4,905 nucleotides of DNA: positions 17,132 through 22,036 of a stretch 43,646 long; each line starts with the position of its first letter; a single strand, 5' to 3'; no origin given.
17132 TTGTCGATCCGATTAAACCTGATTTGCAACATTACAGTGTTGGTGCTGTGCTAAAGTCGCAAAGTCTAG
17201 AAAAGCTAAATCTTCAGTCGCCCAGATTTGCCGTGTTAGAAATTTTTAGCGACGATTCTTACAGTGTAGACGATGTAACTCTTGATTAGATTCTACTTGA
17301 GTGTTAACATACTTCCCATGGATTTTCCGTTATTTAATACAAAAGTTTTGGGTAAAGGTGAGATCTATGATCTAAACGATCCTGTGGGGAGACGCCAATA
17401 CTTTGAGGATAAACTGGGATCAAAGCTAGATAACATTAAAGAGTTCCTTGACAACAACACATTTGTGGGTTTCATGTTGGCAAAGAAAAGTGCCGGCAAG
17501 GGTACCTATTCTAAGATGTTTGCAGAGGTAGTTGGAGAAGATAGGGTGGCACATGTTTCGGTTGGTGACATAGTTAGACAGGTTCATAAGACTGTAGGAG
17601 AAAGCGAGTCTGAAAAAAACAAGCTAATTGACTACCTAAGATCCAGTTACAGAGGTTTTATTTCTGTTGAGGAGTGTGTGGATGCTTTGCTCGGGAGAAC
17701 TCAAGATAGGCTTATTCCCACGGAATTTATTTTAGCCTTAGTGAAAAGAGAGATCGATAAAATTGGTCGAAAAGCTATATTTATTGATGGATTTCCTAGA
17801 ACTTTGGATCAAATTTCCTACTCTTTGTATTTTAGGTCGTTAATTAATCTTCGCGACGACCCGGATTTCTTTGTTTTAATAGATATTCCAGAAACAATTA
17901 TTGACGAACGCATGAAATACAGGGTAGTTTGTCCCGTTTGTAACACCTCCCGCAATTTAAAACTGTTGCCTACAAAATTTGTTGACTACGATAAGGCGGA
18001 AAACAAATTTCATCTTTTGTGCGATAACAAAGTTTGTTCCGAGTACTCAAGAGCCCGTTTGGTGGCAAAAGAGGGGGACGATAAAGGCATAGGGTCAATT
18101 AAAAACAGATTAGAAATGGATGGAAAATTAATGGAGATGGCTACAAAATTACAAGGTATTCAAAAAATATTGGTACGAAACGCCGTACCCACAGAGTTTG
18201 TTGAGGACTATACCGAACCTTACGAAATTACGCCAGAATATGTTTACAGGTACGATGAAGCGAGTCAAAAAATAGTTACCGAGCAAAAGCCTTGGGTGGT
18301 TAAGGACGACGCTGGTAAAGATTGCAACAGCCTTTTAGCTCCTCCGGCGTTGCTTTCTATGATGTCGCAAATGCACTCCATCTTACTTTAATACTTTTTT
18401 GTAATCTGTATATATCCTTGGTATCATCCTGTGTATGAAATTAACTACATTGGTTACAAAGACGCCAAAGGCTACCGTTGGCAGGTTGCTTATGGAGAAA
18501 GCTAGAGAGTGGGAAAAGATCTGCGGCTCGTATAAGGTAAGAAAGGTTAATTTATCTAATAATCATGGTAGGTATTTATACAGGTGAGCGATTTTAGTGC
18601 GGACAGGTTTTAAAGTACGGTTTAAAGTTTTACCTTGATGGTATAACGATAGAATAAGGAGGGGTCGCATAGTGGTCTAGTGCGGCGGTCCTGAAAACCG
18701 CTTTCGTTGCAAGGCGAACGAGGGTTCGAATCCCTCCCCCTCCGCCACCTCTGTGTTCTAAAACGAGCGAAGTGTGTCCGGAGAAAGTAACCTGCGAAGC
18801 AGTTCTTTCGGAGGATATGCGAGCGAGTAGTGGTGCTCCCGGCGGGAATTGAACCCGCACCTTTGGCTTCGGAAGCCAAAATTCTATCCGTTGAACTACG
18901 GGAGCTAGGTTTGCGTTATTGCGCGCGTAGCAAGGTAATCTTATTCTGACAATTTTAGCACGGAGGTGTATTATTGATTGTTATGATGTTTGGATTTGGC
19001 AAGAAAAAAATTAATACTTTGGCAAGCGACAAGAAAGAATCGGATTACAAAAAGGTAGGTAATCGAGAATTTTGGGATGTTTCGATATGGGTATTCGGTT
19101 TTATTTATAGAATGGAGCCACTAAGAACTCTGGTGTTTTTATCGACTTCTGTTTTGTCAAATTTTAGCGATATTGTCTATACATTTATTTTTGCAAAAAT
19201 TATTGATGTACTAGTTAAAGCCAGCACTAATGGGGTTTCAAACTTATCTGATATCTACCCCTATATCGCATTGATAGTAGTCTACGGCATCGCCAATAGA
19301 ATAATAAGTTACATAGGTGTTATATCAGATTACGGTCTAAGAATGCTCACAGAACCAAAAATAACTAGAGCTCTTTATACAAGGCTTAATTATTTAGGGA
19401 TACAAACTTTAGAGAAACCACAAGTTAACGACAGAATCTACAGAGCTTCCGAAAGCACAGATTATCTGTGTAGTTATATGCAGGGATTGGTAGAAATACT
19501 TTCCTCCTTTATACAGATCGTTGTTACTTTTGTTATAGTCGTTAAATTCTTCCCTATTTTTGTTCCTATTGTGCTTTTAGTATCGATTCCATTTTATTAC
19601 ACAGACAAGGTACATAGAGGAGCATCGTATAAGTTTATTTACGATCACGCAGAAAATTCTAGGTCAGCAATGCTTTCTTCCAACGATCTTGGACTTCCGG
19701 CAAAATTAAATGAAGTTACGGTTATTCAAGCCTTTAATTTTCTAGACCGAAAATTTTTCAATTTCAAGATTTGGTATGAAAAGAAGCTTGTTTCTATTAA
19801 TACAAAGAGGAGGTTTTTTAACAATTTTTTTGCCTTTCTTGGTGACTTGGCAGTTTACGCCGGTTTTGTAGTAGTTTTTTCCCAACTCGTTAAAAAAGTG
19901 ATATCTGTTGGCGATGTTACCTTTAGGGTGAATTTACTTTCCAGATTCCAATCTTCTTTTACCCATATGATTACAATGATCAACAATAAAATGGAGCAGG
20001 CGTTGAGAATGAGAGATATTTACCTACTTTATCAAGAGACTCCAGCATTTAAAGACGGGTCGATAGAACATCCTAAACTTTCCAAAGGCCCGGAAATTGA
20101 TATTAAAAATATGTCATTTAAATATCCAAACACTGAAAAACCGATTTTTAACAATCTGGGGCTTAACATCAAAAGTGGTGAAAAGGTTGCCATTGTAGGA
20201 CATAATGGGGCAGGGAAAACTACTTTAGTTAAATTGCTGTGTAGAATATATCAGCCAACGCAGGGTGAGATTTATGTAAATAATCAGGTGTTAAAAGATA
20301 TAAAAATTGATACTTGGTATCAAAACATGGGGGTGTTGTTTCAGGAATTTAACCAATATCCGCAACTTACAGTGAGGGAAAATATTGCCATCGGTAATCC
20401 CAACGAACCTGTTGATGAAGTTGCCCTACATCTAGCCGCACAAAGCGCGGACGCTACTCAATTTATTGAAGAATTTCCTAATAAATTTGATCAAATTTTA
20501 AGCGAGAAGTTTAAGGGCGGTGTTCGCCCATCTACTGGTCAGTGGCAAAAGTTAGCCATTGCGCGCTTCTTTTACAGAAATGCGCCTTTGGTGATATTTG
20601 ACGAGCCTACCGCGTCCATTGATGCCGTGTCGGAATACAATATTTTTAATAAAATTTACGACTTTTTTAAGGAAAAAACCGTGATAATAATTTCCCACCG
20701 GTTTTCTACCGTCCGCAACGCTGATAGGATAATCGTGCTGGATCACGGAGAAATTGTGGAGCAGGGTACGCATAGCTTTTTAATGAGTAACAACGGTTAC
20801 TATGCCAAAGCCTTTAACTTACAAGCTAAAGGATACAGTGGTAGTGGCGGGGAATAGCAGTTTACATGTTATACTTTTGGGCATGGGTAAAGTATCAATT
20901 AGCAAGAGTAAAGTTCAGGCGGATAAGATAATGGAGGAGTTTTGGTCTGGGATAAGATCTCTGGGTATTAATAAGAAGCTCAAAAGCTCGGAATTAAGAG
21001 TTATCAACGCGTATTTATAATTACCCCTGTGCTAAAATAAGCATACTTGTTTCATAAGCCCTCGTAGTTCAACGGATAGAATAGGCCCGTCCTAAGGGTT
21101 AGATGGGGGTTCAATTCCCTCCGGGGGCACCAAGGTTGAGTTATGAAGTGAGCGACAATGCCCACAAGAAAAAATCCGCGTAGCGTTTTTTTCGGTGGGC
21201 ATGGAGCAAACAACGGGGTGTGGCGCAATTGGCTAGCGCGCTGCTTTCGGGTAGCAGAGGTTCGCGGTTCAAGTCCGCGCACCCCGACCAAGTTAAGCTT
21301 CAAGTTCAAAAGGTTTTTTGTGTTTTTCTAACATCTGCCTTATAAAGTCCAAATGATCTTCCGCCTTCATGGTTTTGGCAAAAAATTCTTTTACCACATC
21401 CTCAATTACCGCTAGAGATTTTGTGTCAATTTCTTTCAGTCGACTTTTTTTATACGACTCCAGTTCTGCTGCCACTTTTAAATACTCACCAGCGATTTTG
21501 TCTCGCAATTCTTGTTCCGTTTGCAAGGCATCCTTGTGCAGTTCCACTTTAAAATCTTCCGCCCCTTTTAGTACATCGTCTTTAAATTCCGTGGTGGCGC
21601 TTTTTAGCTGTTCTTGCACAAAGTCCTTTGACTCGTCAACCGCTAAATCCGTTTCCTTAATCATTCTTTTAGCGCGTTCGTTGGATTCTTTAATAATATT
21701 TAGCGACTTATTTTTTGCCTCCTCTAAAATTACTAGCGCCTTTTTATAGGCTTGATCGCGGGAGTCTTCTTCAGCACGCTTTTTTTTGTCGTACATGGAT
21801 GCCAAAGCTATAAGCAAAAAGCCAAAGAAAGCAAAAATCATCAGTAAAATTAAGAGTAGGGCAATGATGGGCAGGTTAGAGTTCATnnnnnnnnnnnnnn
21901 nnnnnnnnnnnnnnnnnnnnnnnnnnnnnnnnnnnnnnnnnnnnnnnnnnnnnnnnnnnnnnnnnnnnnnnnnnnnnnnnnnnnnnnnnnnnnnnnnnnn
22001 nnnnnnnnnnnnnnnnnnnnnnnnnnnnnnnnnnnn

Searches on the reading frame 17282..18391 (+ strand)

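Call 30: search_protein_families(library=pfam, proteins=[window:17282-18391:+])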
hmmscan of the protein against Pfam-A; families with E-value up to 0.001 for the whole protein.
window:17282-18391:+ (369 aa): 2 families
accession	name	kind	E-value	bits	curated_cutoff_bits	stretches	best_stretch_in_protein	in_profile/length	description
PF00406.28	ADK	-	7.7e-11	42.8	26.8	1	141-248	51-123/151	Adenylate kinase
PF13207.12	AAA_17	-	9.6e-08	32.8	27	0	146-212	53-121/136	AAA domain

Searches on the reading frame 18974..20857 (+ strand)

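Call 30: search_protein_families(library=pfam, proteins=[window:18974-20857:+])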
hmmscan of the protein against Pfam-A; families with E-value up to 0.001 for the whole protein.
window:18974-20857:+ (627 aa): 4 families
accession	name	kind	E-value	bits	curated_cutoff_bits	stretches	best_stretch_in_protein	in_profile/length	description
PF00005.33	ABC_tran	-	2.5e-33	116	25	1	393-547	2-137/137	ABC transporter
PF02463.25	SMC_N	-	4e-07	30.1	40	1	528-589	150-211/220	RecF/RecN/SMC N terminal domain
PF00664.28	ABC_membrane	-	5e-05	23.6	28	1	55-324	4-269/274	ABC transporter transmembrane region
PF13304.12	AAA_21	-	5.4e-05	23.8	27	0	406-442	3-41/304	AAA domain, putative AbiEii toxin, Type IV TA system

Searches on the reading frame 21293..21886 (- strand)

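Call 30: search_protein_families(library=pfam, proteins=[window:21293-21886:-])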
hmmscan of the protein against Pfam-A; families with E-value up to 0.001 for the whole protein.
window:21293-21886:- (197 aa): 1 family
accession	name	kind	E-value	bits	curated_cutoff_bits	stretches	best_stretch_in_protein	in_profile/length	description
PF05103.18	DivIVA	-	0.00051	20.4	28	1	37-90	74-127/131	DivIVA protein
